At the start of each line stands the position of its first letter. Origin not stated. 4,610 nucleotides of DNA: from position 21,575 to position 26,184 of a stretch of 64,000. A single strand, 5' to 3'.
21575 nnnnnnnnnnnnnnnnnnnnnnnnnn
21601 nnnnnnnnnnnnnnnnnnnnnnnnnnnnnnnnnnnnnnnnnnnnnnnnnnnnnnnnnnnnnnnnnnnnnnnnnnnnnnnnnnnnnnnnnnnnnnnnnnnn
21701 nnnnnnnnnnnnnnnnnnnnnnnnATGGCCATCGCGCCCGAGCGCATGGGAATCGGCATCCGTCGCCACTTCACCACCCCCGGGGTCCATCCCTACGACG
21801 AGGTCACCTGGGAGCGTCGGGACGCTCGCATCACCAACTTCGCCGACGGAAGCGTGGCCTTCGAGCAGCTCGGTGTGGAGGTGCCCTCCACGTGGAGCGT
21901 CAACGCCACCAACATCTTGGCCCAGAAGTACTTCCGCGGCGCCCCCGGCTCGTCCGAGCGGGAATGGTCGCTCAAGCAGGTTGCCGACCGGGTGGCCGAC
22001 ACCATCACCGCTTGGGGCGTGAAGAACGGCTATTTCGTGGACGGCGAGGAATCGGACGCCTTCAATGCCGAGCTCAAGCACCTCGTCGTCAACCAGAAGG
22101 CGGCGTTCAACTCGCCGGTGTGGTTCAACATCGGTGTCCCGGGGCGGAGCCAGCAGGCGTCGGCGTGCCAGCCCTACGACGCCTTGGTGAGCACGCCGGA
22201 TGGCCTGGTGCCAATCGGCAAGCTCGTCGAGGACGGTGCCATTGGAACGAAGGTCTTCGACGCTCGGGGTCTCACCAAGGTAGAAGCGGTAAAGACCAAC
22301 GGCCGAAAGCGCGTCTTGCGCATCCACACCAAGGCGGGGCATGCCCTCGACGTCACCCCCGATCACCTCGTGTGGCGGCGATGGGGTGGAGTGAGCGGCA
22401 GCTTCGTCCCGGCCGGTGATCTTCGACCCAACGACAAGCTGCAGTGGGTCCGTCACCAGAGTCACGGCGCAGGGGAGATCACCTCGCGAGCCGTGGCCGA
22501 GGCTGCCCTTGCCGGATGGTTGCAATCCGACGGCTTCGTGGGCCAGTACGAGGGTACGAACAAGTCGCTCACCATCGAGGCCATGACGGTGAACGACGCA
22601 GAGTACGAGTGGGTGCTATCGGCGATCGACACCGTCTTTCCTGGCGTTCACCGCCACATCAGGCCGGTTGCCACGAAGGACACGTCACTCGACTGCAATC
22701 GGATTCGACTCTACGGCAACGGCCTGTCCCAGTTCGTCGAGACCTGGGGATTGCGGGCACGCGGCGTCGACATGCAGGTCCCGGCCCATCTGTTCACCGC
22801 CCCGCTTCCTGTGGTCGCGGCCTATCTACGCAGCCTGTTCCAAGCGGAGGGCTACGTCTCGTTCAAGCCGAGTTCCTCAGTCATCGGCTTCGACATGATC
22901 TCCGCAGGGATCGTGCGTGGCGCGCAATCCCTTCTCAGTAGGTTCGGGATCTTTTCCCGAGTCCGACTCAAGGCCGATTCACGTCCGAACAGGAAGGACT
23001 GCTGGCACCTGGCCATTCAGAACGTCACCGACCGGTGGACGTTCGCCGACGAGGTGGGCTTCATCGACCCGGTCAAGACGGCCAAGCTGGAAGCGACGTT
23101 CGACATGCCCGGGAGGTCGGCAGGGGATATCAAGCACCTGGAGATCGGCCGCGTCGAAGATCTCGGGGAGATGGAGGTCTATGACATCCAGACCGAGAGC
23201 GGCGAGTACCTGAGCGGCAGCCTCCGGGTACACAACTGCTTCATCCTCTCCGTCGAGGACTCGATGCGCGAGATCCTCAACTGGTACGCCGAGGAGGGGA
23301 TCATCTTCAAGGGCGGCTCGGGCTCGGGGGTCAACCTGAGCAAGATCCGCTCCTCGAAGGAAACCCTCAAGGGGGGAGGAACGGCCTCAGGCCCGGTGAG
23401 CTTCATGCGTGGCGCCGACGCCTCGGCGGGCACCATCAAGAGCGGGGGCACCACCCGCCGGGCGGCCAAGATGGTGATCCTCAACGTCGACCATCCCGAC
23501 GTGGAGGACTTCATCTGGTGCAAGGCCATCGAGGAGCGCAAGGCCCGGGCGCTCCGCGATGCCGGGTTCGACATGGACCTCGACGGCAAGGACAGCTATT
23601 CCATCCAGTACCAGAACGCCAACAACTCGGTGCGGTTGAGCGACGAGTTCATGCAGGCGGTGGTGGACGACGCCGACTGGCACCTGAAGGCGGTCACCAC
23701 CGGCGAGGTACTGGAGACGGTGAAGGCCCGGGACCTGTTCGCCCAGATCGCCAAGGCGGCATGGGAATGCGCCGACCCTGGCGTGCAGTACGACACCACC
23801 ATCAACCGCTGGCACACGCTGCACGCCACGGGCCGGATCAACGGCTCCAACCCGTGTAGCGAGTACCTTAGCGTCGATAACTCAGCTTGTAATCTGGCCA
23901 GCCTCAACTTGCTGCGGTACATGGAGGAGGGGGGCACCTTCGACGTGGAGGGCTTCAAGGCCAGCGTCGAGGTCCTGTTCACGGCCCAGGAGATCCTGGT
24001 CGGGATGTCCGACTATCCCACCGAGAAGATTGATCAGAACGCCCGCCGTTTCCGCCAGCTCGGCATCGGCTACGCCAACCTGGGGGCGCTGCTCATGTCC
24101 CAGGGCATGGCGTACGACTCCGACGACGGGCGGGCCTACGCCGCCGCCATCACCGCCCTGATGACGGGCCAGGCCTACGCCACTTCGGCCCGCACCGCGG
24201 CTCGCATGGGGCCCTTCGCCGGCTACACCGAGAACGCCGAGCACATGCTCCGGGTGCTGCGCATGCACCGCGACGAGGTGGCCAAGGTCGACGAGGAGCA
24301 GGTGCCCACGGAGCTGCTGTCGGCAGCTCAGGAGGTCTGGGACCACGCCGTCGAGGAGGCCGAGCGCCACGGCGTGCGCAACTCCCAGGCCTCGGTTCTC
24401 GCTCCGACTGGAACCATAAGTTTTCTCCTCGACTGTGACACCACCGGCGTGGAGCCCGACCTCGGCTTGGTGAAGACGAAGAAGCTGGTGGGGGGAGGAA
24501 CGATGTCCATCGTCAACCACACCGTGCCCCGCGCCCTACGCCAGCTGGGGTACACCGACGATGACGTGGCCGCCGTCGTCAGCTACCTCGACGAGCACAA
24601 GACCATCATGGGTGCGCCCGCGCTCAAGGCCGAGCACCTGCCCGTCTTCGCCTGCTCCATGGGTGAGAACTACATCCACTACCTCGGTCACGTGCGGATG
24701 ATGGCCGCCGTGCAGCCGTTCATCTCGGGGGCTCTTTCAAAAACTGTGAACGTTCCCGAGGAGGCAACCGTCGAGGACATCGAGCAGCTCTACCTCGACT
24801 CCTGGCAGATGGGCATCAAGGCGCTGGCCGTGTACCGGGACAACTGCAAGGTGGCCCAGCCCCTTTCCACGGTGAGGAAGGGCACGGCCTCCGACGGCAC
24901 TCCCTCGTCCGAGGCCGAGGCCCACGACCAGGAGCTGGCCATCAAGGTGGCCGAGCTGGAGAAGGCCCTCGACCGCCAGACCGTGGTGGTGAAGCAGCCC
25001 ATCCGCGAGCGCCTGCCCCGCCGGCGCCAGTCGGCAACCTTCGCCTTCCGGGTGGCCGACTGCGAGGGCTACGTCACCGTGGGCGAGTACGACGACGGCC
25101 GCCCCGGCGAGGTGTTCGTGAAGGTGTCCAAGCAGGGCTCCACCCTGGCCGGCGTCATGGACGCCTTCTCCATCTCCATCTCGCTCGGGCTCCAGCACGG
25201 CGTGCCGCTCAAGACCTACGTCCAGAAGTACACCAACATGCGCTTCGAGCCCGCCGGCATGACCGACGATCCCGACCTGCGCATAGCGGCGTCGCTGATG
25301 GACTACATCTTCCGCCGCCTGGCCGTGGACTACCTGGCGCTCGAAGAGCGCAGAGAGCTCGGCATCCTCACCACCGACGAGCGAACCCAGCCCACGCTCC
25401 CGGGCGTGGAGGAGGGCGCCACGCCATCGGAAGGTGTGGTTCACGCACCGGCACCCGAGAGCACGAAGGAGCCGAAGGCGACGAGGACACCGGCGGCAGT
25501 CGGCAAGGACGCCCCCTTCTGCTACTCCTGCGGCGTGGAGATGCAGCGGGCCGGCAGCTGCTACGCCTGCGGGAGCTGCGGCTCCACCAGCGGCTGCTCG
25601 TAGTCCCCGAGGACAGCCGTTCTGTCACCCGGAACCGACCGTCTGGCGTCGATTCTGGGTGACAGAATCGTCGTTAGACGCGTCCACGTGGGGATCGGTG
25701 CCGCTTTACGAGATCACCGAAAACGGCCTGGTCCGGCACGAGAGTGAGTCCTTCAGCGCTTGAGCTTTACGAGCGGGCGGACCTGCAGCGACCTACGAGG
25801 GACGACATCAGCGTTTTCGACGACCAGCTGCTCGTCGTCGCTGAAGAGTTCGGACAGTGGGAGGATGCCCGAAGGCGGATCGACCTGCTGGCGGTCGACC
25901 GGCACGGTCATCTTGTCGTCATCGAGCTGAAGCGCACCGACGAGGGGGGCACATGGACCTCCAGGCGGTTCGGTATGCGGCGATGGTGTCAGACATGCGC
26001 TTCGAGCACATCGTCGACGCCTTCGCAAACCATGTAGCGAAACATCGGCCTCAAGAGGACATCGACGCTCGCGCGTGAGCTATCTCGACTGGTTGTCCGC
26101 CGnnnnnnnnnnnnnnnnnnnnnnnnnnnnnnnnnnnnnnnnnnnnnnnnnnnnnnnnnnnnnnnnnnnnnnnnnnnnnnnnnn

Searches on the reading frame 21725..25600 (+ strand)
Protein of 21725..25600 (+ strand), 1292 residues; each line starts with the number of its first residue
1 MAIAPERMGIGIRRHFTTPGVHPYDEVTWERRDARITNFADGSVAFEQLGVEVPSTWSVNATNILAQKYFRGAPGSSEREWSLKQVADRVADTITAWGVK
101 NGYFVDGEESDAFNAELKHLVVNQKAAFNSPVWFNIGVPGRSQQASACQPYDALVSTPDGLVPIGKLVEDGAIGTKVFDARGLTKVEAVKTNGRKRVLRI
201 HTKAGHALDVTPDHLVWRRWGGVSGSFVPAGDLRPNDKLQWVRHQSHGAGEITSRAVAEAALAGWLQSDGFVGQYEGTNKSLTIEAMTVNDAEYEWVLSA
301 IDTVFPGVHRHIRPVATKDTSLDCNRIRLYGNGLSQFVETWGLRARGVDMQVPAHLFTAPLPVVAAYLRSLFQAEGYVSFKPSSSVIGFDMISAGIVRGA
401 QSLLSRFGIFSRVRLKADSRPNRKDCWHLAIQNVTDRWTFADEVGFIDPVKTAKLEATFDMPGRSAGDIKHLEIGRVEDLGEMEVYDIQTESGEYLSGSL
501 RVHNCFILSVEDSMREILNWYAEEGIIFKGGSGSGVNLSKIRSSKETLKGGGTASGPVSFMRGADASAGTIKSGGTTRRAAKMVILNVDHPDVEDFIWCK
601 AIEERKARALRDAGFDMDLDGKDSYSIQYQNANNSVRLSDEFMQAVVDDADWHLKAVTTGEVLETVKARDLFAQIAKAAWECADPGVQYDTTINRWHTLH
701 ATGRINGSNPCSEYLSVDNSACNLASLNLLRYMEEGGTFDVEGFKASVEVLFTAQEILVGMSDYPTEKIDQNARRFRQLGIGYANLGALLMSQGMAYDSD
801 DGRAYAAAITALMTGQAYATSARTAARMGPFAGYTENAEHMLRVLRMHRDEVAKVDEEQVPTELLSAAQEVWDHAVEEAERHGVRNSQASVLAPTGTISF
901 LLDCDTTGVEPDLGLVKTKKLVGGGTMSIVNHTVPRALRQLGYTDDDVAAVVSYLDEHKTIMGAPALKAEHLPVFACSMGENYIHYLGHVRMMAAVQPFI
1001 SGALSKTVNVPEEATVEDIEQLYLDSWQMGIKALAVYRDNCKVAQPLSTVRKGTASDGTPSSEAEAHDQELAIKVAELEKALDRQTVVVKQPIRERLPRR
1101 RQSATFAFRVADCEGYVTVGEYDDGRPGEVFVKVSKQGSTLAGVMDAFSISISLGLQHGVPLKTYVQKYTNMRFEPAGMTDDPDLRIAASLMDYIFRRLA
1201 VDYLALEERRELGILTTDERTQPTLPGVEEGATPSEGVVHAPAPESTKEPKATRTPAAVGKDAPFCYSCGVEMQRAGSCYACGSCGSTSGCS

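Call 3: search_protein_families(library=pfam, proteins=[window:21725-25600:+], max_evalue=0.1)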
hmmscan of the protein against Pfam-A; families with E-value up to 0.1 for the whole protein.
window:21725-25600:+ (1292 aa): 6 families
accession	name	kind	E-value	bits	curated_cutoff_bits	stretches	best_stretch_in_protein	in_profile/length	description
PF02867.20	Ribonuc_red_lgC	-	6.2e-140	467.7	23.9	1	504-1037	2-523/523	Ribonucleotide reductase, barrel domain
PF08471.15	Ribonuc_red_2_N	-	1.5e-19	70.5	27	1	41-124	1-103/103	Class II vitamin B12-dependent ribonucleotide reductase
PF14528.11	LAGLIDADG_3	-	8.6e-15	55.2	22.5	1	363-445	2-82/82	LAGLIDADG-like domain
PF12637.14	TSCPD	-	6.8e-12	46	22.8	1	1114-1200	15-85/88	TSCPD domain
PF14890.11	Intein_splicing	-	0.00058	20.1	35.8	1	187-504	40-155/155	Intein splicing domain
PF00317.26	Ribonuc_red_lgN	-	0.038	14.5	28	0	59-140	5-76/77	Ribonucleotide reductase, all-alpha domain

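Call 4: search_protein_families(library=ncbifam, proteins=[window:21725-25600:+], max_evalue=0.1)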
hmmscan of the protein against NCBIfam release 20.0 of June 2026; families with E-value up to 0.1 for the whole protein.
window:21725-25600:+ (1292 aa): 29 families (the best 25 are shown)
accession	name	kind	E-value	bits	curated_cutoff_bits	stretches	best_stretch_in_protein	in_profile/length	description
NF005122.0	PRK06556.1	equivalog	0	1392.9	859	2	502-1292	158-960/960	vitamin B12-dependent ribonucleotide reductase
NF005736.0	PRK07562.1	equivalog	8.5e-267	888.1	1737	5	615-961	380-742/1222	vitamin B12-dependent ribonucleotide reductase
TIGR02504.1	NrdJ_Z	equivalog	1.2e-170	569.1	399.95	1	502-1047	79-606/606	adenosylcobalamin-dependent ribonucleoside-diphosphate reductase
NF006417.0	PRK08665.1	equivalog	3.5e-113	379.4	961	2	628-1288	197-756/759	vitamin B12-dependent ribonucleotide reductase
NF005010.0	PRK06406.1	subfamily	2.2e-73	247.8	1125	3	621-835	346-559/771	vitamin B12-dependent ribonucleotide reductase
TIGR02506.1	NrdE_NrdA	equivalog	9.6e-68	229.1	341.05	1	503-1033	79-609/616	ribonucleoside-diphosphate reductase subunit alpha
NF006207.0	PRK08332.1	equivalog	2e-64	217.6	2400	3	689-1048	1222-1563/1684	vitamin B12-dependent ribonucleotide reductase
NF006577.0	PRK09102.1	equivalog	3.9e-45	154.2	620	2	504-835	93-414/604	ribonucleoside-diphosphate reductase subunit alpha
NF005401.0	PRK06948.1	subfamily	3.5e-43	148.1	906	1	568-1047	158-590/604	ribonucleotide reductase-like protein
NF005991.0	PRK08115.1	equivalog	6.8e-36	123.6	854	2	662-1087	429-818/858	vitamin B12-dependent ribonucleotide reductase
NF005101.0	PRK06539.1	equivalog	1.1e-32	113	988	2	663-1050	393-771/822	ribonucleoside-diphosphate reductase subunit alpha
NF005544.0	PRK07207.1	equivalog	1e-30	106.3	965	1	502-1069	371-940/965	ribonucleoside-diphosphate reductase subunit alpha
TIGR04170.1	RNR_1b_NrdE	exception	4.6e-28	97.9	750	2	504-911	163-588/698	class 1b ribonucleoside-diphosphate reductase subunit alpha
NF009029.0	PRK12365.1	equivalog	2.2e-26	92.2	1350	1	502-1035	454-989/1046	ribonucleoside-diphosphate reductase subunit alpha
NF006279.0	PRK08447.1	equivalog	1.9e-20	72.9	1082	2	502-715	213-430/789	ribonucleoside-diphosphate reductase subunit alpha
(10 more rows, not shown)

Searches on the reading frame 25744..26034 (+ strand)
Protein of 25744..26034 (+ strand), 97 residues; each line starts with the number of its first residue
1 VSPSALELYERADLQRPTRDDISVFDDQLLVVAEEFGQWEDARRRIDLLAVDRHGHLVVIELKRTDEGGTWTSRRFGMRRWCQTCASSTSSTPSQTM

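Call 67: search_protein_families(library=pfam, proteins=[window:25744-26034:+], max_evalue=0.01)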
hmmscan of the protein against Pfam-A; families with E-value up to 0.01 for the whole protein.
window:25744-26034:+ (97 aa): 1 family
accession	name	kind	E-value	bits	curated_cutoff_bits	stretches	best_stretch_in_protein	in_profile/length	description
PF08378.17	NERD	-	0.0049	17.8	22.1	1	35-85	32-73/111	Nuclease-related domain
